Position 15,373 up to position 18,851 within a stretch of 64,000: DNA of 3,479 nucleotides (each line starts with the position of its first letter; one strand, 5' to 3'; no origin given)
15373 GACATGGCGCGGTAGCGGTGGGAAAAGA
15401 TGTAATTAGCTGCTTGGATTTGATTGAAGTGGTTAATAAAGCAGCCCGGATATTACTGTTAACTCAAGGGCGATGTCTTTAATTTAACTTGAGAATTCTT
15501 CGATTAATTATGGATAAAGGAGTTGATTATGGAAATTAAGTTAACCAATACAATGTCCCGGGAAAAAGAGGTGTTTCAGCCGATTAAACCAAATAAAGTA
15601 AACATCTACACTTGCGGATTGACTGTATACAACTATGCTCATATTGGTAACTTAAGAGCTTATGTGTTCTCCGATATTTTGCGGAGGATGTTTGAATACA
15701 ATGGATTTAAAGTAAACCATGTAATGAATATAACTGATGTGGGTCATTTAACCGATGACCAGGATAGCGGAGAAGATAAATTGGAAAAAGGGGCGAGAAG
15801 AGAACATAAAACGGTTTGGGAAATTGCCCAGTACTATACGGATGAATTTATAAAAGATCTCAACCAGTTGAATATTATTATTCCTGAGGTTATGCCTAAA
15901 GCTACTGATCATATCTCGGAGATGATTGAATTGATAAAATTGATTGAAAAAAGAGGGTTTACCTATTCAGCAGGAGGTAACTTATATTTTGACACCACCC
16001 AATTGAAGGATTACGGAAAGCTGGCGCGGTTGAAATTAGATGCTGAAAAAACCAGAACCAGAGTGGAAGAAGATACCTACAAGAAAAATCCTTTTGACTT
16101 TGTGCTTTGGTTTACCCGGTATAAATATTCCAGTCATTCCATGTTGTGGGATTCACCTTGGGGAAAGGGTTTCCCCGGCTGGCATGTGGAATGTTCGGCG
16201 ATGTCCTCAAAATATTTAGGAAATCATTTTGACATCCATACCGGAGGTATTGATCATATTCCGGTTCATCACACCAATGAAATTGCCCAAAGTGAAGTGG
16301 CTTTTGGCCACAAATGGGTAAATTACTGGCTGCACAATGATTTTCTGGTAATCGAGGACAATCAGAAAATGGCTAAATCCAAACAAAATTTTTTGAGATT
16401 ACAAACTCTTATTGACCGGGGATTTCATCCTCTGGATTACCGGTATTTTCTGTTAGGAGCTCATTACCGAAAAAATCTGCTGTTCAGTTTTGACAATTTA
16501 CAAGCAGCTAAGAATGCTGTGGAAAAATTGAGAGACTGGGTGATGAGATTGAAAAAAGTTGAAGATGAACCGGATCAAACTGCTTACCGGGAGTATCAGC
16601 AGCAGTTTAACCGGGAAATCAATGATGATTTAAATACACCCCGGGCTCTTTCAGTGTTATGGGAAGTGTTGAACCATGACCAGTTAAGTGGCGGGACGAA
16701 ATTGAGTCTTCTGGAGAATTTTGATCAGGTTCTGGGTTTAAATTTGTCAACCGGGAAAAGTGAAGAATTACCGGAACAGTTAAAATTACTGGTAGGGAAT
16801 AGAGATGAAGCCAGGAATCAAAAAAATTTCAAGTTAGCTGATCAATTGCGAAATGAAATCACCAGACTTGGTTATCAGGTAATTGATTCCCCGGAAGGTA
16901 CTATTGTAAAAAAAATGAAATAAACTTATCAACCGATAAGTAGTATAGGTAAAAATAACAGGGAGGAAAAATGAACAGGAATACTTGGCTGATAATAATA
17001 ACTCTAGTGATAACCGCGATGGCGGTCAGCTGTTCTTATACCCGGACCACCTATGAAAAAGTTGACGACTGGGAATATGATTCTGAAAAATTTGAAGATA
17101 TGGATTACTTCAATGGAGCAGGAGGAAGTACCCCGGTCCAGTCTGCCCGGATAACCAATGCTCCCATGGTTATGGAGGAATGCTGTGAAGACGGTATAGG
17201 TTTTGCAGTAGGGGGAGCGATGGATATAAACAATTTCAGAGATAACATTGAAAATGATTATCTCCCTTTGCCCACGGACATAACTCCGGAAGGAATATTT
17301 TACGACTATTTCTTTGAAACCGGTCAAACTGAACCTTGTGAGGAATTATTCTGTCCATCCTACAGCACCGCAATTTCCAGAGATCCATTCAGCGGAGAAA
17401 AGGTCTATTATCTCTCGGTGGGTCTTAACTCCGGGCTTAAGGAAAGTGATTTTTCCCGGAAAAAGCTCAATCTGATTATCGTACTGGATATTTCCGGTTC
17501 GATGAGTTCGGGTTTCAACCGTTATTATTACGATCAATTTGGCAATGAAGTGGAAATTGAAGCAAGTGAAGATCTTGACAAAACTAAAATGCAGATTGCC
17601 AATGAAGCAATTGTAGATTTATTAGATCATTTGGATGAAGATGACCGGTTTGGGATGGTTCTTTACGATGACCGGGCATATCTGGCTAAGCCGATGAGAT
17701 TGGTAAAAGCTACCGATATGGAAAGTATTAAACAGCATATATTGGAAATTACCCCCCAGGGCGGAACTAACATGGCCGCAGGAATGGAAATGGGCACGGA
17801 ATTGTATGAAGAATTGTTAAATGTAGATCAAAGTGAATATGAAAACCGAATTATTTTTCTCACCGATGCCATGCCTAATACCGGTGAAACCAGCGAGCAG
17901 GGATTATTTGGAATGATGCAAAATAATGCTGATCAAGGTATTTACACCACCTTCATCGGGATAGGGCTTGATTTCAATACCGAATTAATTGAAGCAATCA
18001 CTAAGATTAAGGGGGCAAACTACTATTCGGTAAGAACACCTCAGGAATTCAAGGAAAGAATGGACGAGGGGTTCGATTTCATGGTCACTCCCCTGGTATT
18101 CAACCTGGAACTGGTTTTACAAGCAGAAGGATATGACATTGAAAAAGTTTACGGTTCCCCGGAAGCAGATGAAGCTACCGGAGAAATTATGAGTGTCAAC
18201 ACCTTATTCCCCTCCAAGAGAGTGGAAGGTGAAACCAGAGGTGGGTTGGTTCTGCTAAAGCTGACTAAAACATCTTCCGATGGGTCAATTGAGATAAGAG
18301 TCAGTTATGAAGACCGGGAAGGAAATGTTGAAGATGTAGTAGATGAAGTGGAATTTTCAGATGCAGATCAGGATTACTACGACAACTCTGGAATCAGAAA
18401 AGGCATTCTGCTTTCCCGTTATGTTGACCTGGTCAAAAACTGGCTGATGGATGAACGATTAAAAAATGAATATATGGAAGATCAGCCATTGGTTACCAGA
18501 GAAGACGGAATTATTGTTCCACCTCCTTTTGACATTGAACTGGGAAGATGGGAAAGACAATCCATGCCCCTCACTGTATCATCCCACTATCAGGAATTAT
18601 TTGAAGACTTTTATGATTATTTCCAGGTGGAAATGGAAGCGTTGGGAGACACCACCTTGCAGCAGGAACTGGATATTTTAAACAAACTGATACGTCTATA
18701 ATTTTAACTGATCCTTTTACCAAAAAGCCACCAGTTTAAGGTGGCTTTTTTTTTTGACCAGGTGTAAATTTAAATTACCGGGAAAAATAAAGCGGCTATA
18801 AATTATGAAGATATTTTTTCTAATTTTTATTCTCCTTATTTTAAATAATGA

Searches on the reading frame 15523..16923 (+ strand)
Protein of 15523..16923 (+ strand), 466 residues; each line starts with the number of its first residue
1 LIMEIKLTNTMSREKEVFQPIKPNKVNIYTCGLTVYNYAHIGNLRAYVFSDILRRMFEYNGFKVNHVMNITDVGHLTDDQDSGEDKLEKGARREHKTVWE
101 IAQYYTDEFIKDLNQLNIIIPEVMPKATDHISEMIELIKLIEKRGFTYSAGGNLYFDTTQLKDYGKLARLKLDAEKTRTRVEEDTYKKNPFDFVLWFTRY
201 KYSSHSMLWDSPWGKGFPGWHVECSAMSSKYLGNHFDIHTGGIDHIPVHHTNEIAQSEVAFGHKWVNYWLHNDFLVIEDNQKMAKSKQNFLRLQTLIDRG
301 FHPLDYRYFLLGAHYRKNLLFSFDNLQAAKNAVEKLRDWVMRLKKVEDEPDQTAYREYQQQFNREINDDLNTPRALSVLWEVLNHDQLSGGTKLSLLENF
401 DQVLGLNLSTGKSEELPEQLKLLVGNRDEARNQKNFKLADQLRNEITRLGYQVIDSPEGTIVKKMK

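Call 63: search_protein_families(library=pfam, max_evalue=0.00001, proteins=[window:15523-16923:+])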
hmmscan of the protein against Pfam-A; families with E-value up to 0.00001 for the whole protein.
window:15523-16923:+ (466 aa): 2 families
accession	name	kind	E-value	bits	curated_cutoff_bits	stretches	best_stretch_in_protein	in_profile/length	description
PF01406.26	tRNA-synt_1e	-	3.2e-97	326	27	1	18-330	2-300/301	tRNA synthetases class I (C) catalytic domain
PF09334.17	tRNA-synt_1g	-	5.3e-08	32.5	20.1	0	248-332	294-377/391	tRNA synthetases class I (M)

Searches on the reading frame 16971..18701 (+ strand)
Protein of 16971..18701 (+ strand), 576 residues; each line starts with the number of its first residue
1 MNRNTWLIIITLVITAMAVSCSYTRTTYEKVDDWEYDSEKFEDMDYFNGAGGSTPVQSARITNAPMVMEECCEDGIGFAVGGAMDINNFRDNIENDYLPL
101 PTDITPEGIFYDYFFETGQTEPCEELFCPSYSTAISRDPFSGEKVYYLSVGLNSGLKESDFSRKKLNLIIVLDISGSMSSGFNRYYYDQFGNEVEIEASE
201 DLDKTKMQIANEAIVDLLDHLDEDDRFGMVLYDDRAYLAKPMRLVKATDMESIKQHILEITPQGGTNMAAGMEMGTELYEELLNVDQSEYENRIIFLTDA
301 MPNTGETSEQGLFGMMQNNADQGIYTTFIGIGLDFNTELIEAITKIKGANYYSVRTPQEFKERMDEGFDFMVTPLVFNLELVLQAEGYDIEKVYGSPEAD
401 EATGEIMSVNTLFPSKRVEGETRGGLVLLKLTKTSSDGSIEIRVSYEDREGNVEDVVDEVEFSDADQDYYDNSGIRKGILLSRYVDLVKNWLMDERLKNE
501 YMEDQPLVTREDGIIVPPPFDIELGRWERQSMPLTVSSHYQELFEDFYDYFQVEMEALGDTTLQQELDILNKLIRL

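Call 63: search_protein_families(library=pfam, max_evalue=0.00001, proteins=[window:16971-18701:+])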
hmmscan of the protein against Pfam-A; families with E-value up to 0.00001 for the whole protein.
window:16971-18701:+ (576 aa): 2 families
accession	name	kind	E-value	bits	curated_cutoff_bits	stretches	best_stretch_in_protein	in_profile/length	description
PF00092.34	VWA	-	4e-13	50.4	23.8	1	197-361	7-169/174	von Willebrand factor type A domain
PF13519.12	VWA_2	-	1.5e-11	45.3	27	1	168-300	1-106/107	von Willebrand factor type A domain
